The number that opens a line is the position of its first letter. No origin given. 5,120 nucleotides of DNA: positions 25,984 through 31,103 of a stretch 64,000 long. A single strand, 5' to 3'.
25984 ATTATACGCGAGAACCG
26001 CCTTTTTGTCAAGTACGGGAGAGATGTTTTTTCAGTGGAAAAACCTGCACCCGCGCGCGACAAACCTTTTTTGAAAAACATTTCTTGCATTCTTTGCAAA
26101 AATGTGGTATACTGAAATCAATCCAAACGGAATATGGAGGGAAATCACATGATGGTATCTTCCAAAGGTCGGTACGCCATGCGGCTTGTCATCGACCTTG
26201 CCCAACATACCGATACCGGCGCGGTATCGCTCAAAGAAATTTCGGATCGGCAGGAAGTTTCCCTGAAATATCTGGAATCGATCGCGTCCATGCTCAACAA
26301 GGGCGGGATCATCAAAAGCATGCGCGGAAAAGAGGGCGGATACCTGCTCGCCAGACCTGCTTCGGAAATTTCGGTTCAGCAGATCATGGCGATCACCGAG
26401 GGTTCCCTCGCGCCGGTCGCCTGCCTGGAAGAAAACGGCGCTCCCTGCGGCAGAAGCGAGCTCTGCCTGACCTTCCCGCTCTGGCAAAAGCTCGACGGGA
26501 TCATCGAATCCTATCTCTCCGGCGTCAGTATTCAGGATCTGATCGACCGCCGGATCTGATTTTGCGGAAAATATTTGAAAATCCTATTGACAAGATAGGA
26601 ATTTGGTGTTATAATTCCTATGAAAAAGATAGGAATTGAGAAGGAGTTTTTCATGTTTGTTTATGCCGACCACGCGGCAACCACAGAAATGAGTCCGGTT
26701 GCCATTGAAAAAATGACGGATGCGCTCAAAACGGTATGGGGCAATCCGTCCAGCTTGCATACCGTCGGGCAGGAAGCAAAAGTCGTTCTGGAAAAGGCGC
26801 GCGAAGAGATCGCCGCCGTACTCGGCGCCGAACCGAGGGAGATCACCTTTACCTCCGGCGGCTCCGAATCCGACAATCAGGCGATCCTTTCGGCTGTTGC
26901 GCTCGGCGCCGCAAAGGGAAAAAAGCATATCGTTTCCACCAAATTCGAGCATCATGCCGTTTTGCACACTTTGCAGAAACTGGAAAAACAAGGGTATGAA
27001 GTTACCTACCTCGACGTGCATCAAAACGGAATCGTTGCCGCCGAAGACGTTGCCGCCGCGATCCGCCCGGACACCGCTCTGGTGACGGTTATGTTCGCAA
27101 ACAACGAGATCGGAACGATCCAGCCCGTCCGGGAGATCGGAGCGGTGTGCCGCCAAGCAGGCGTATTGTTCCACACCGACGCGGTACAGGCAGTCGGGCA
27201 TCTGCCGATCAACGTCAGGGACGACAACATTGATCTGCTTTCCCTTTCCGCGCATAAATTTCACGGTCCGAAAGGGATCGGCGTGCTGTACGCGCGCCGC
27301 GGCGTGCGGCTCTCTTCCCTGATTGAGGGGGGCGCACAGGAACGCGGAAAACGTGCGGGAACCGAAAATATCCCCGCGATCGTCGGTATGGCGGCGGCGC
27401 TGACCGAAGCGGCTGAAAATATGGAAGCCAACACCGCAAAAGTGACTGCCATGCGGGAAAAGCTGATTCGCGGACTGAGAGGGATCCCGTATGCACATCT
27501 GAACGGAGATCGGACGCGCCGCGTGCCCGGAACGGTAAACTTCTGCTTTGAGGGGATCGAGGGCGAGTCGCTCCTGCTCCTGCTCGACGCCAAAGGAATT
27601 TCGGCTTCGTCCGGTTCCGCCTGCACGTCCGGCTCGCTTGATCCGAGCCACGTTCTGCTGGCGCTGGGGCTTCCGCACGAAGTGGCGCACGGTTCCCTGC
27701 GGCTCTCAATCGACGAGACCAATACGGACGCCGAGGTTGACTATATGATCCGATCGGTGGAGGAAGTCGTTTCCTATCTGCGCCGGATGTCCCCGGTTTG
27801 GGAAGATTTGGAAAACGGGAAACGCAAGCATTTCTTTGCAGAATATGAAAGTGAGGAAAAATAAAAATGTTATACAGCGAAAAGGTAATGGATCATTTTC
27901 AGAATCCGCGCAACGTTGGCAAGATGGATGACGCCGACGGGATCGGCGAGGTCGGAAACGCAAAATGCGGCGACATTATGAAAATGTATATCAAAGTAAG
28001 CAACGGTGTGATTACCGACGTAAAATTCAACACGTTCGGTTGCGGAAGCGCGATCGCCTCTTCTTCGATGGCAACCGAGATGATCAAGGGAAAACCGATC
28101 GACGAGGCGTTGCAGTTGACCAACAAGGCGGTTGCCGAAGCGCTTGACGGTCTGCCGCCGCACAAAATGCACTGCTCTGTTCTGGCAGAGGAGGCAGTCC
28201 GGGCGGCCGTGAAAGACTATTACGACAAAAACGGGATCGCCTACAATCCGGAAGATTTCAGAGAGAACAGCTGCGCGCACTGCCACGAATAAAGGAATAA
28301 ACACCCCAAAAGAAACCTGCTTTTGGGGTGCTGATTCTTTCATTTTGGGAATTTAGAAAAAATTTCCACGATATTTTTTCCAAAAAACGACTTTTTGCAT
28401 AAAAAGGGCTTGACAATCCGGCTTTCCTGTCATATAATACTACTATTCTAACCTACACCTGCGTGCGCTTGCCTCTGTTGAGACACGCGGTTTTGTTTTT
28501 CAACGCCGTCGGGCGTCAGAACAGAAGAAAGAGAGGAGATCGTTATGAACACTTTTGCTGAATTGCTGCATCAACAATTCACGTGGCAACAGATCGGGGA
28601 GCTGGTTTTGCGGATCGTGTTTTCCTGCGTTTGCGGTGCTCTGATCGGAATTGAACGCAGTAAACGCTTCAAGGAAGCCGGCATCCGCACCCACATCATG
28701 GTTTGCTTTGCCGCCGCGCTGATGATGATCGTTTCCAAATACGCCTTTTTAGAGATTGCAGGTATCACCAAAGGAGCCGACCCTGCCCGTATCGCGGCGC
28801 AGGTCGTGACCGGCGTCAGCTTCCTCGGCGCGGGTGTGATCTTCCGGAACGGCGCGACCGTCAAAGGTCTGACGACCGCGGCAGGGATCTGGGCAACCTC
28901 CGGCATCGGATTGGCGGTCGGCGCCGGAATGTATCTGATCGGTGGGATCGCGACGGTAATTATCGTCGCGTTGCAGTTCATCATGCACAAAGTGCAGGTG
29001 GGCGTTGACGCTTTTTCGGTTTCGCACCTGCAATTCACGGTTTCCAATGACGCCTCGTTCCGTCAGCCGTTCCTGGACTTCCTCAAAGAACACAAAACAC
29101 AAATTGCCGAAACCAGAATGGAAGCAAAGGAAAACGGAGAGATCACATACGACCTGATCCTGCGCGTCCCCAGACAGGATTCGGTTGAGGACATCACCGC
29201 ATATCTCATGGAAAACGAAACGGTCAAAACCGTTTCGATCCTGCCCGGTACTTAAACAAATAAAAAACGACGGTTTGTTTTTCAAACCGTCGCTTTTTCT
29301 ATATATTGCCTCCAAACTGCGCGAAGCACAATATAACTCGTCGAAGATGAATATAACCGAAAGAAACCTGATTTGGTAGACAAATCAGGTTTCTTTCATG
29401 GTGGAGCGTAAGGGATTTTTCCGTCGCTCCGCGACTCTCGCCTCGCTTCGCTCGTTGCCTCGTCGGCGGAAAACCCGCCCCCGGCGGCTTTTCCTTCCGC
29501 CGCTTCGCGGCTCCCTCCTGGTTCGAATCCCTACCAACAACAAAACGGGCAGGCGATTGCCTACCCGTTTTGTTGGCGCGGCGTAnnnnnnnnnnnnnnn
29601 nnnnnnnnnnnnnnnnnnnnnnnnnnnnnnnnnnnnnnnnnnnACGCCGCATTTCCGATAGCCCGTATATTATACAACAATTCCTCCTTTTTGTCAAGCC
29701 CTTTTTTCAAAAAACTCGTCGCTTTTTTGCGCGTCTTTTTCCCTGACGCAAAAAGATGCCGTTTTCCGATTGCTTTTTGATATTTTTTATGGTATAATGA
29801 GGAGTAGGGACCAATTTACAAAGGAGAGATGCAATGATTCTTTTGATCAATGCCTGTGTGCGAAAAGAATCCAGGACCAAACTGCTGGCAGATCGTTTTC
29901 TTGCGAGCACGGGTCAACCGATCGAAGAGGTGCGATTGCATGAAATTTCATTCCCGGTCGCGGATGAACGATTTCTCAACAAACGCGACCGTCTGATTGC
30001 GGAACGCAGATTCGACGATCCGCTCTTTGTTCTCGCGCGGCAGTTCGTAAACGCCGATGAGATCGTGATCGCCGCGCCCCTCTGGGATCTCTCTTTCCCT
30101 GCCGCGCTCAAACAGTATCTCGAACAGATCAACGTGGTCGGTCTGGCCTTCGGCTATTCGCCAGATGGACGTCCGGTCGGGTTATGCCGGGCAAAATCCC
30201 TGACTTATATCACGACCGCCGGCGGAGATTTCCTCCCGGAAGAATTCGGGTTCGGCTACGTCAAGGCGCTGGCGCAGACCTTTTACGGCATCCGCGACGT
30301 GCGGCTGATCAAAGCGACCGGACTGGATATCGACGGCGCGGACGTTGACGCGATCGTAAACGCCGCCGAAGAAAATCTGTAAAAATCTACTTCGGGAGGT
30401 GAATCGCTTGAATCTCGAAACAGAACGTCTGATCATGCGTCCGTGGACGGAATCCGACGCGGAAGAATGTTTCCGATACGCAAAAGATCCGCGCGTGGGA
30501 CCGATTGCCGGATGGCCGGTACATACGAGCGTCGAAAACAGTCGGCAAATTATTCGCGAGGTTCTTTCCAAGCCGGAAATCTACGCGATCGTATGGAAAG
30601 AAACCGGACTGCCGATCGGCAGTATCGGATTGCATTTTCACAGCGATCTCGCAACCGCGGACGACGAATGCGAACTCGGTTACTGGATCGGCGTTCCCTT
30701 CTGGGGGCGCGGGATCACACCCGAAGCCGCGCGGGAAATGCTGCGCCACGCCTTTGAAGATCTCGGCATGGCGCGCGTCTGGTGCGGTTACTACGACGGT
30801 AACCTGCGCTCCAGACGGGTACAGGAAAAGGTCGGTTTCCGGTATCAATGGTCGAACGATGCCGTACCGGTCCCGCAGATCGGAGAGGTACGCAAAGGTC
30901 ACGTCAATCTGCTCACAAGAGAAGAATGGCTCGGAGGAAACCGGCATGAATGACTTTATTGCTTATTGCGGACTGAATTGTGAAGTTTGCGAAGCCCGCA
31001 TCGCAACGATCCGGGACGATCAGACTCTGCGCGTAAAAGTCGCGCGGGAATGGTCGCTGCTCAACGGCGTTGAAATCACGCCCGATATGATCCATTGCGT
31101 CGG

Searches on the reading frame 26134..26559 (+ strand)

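Call 23: search_protein_families(library=pfam, proteins=[window:26134-26559:+], max_evalue=0.00001)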
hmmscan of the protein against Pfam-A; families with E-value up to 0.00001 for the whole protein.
window:26134-26559:+ (141 aa): 1 family
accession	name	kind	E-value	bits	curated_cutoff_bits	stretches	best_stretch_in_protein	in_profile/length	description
PF02082.26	Rrf2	-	1.3e-36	126.1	30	1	9-138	2-131/132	Iron-dependent Transcriptional regulator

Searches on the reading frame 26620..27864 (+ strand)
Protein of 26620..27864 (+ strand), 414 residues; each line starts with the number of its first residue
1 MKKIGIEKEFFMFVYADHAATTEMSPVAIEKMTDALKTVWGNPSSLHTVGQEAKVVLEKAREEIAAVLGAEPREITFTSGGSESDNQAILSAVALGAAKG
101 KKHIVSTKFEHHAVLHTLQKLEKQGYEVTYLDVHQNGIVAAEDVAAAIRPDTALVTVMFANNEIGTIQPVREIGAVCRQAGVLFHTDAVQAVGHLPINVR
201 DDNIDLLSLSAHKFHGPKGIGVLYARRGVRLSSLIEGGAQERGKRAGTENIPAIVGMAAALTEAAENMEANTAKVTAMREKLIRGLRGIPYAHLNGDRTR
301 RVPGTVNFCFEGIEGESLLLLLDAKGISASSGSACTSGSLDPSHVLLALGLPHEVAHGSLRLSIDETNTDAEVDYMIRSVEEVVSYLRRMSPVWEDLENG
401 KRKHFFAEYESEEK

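Call 23: search_protein_families(library=pfam, proteins=[window:26620-27864:+], max_evalue=0.00001)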
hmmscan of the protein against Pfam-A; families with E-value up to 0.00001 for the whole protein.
window:26620-27864:+ (414 aa): 2 families
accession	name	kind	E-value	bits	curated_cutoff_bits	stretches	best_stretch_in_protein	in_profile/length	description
PF00266.25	Aminotran_5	-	2.8e-83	280.4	21.5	1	14-375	1-370/371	Aminotransferase class-V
PF01041.23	DegT_DnrJ_EryC1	-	4.4e-06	26.6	19.8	1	63-193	32-151/360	DegT/DnrJ/EryC1/StrS aminotransferase family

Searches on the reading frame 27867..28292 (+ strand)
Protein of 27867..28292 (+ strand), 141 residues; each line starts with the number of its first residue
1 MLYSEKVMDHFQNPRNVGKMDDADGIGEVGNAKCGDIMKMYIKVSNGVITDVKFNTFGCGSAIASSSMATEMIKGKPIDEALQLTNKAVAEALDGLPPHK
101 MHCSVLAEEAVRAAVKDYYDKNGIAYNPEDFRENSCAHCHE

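Call 23: search_protein_families(library=pfam, proteins=[window:27867-28292:+], max_evalue=0.00001)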
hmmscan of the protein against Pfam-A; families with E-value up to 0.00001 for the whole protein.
window:27867-28292:+ (141 aa): 1 family
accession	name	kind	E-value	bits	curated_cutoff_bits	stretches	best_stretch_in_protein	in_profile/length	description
PF01592.21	NifU_N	-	6.2e-52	175.5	22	1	3-122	2-124/127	NifU-like N terminal domain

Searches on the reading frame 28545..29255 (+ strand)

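Call 23: search_protein_families(library=pfam, proteins=[window:28545-29255:+], max_evalue=0.00001)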
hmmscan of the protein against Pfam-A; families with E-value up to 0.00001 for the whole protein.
window:28545-29255:+ (236 aa): 1 family
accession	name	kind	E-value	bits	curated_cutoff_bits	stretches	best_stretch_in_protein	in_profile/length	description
PF02308.21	MgtC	-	5.6e-36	124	31.4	1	25-150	2-118/121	MgtC family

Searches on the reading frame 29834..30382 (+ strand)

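Call 24: search_protein_families(library=pfam, proteins=[window:29834-30382:+], max_evalue=0.00001)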
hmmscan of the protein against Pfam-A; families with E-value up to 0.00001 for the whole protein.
window:29834-30382:+ (182 aa): 2 families
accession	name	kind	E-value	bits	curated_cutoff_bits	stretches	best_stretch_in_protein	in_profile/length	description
PF02525.22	Flavodoxin_2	-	2.7e-22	79.9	27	1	2-180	3-192/198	Flavodoxin-like fold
PF03358.20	FMN_red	-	1.1e-07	32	24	1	2-115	3-109/152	NADPH-dependent FMN reductase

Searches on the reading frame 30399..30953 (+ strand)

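Call 24: search_protein_families(library=pfam, proteins=[window:30399-30953:+], max_evalue=0.00001)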
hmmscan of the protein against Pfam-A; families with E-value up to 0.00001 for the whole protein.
window:30399-30953:+ (184 aa): 2 families
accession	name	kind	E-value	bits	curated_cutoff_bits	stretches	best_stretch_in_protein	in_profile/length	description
PF13302.13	Acetyltransf_3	-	1.5e-32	113.6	25.4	1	10-148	1-138/138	Acetyltransferase (GNAT) domain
PF00583.31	Acetyltransf_1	-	1.1e-08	35.8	20.7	1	54-147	27-116/116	Acetyltransferase (GNAT) family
